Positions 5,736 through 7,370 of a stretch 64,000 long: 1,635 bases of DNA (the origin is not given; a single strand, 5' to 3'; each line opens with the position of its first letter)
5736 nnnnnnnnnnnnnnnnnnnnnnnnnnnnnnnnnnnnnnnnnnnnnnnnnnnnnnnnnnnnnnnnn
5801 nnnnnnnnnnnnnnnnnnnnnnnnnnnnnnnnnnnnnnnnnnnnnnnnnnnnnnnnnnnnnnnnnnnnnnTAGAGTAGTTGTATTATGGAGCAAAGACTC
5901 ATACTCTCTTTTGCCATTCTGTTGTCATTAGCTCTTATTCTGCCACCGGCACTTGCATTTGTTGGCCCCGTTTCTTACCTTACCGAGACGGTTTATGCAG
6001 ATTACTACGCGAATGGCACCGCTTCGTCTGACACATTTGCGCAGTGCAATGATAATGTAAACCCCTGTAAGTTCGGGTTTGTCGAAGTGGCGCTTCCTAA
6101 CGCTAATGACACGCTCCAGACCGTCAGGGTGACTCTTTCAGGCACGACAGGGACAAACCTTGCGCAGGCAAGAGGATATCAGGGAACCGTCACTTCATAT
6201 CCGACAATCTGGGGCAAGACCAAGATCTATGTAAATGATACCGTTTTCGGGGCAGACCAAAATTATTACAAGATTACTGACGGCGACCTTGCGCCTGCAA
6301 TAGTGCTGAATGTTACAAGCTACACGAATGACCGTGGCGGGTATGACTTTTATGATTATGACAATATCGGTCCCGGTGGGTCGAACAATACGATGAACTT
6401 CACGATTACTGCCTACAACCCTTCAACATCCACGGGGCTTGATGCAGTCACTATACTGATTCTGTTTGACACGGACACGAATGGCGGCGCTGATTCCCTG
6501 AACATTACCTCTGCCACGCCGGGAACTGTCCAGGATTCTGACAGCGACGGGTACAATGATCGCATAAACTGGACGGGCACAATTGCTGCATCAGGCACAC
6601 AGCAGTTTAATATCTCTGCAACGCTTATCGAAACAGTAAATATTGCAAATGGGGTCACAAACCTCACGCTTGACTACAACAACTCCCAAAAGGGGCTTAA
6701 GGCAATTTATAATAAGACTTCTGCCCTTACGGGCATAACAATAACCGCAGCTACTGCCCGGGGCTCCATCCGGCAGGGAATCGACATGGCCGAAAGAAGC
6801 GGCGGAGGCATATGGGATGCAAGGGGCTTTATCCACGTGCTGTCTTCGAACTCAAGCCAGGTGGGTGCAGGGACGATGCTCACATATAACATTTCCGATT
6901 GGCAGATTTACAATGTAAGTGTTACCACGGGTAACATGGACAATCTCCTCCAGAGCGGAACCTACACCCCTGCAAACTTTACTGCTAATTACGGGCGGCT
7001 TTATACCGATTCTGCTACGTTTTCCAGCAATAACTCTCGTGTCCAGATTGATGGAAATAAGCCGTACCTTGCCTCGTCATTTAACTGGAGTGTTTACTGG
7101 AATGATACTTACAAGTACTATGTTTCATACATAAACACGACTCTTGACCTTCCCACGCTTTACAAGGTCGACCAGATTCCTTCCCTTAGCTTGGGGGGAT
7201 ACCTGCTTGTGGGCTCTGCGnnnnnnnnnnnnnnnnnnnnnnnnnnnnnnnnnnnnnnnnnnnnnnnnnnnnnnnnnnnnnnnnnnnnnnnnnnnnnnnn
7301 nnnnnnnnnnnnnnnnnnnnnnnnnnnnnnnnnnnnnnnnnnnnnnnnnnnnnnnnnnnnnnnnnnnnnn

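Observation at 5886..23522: Inverted paralogous surface-protein genes bracket the ATPase-fusion gene and its accessory genes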

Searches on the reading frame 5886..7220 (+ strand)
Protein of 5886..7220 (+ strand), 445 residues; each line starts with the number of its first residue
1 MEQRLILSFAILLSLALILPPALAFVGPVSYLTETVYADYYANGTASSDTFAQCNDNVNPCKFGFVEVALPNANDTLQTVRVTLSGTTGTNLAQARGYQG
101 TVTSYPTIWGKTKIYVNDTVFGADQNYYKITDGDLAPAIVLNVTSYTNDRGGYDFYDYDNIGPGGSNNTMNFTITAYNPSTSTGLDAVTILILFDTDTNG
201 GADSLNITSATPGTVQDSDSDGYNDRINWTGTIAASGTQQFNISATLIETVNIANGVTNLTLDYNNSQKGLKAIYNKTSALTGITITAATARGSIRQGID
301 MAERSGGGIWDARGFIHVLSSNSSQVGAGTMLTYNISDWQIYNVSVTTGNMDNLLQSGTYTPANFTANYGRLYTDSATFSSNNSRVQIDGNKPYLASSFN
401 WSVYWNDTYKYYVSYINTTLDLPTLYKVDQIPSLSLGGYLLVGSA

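Call 82: predict_structure(alignment_id=A4)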
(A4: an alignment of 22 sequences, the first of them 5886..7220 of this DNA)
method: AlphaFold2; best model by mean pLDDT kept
length: 445 residues; sequences in the alignment: 22
mean_pLDDT: 83.7   pTM: 0.71
mean pLDDT of the five models: 83.7, 81.4, 78.2, 74.5, 63.7
residues with pLDDT >= 90: 197; 70-90: 180; 50-70: 55; < 50: 13
segments of 3 or more residues with pLDDT < 50: 19-24
pLDDT, mean of each block of 10 residues (from residue 1): 83 70 63 94 88 77 92 80 94 92 84 91 89 91 91 76 67 96 93 74 86 91 91 96 89 78 72 90 91 85 90 87 55 81 90 91 74 89 92 91 78 91 81 53 55
secondary structure, 60 per line:
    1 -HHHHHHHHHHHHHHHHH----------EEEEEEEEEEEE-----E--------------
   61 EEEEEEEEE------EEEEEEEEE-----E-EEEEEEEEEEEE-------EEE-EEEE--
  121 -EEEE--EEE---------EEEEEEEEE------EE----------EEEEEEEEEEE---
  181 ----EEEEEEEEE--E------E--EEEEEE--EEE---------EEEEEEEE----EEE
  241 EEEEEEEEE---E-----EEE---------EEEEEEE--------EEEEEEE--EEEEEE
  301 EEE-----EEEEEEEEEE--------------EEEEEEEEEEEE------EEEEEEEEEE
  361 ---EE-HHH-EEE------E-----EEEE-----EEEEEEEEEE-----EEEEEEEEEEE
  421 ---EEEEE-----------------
elements in order: H2-18 E29-40 E61-69 E76-84 E92-103 E111-113 E115-118 E122-125 E128-130 E140-148 E167-177 E185-193 E206-211 E214-216 E226-233 E238-249 E259-261 E271-277 E286-292 E295-303 E309-318 E333-344 E351-360 E371-373 E386-389 E395-404 E410-420 E424-428
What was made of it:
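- The N-terminal domain model has pLDDT 84 (call 82).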

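Call 84: fold_search(model_id=the predicted structure, library=pdb)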
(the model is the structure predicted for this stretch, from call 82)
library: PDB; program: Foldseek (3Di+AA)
matches with E <= 10: 927; with E <= 0.001: 96
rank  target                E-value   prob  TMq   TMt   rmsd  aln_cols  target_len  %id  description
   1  5fjx_A                2.5e-08  1.00  0.29  0.44   7.9       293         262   14  Yeast delta-COP-I mu-homology domain complexed with Gcs1 WxxF peptide (released 2015-11-11)
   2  5fjz_B                1.2e-07  1.00  0.27  0.41   9.2       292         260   14  Yeast delta-COP-I mu-homology domain complexed with Dsl1 WxWxV peptide (released 2015-11-11)
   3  4mmz_A                1.7e-07  1.00  0.19  0.11  35.0       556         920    8  Integrin AlphaVBeta3 ectodomain bound to an antagonistic tenth domain of Fibronectin (released 2014-03-26)
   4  5fk0_A                2.3e-07  1.00  0.28  0.43   8.1       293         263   12  Yeast delta-COP-I mu-homology domain (released 2015-11-11)
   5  5fjw_A                2.7e-07  1.00  0.29  0.44   7.7       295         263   12  Yeast delta-COP-I mu-homology domain complexed with Dsl1 WxWx(MSE) peptide (released 2015-11-11)
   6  5nzu_MODEL_1_D        2.8e-07  1.00  0.30  0.31   7.4       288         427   10  The structure of the COPI coat linkage II (released 2017-06-28)
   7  5aws_B                7.0e-07  1.00  0.30  0.45   8.4       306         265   12  Crystal structure of the SGIP1 mu homology domain in the P1 space group (released 2016-07-06)
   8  3ije_A                1.1e-06  0.99  0.21  0.11  45.5       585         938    7  Crystal structure of the complete integrin alhaVbeta3 ectodomain plus an Alpha/beta transmembrane fragment (released 2009-09-29)
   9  7nxd_A                1.5e-06  0.99  0.20  0.11  39.5       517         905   10  Cryo-EM structure of human integrin alpha5beta1 in the half-bent conformation (released 2021-08-25)
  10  8xen_A                1.5e-06  0.98  0.18  0.09  46.1       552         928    8  Cryo-EM structure of integrin ITGAV/ITGB3 complex, conformation 4 (released 2024-12-18)
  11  4o8q_B                1.6e-06  1.00  0.32  0.53   6.4       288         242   10  Crystal structure of bovine MHD domain of the COPI delta subunit at 2.15 A resolution (released 2015-01-07)
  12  3fcs_A                1.7e-06  0.99  0.20  0.11  35.7       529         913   10  Structure of complete ectodomain of integrin aIIBb3 (released 2009-01-20)
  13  3g9h                  2.0e-06  1.00  0.29  0.44   7.9       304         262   12  Crystal structure of the C-terminal mu homology domain of Syp1 (released 2009-09-22)
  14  5awu_A                2.0e-06  1.00  0.27  0.42  10.2       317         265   13  Crystal structure of the SGIP1 mu homology domain in complex with an Eps15 fragment containing two DPF motifs (YDPFKGS (released 2016-07-06)
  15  9uuj_A                2.7e-06  1.00  0.30  0.48   7.3       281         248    9  Crystal structure of the mu2 subunit of the clathrin-adaptor protein 2 (AP2) bound to HPV16 E7(residues 22-39) (released 2025-09-10)
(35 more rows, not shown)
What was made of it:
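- Tried and rejected: I judged this generic (call 84).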
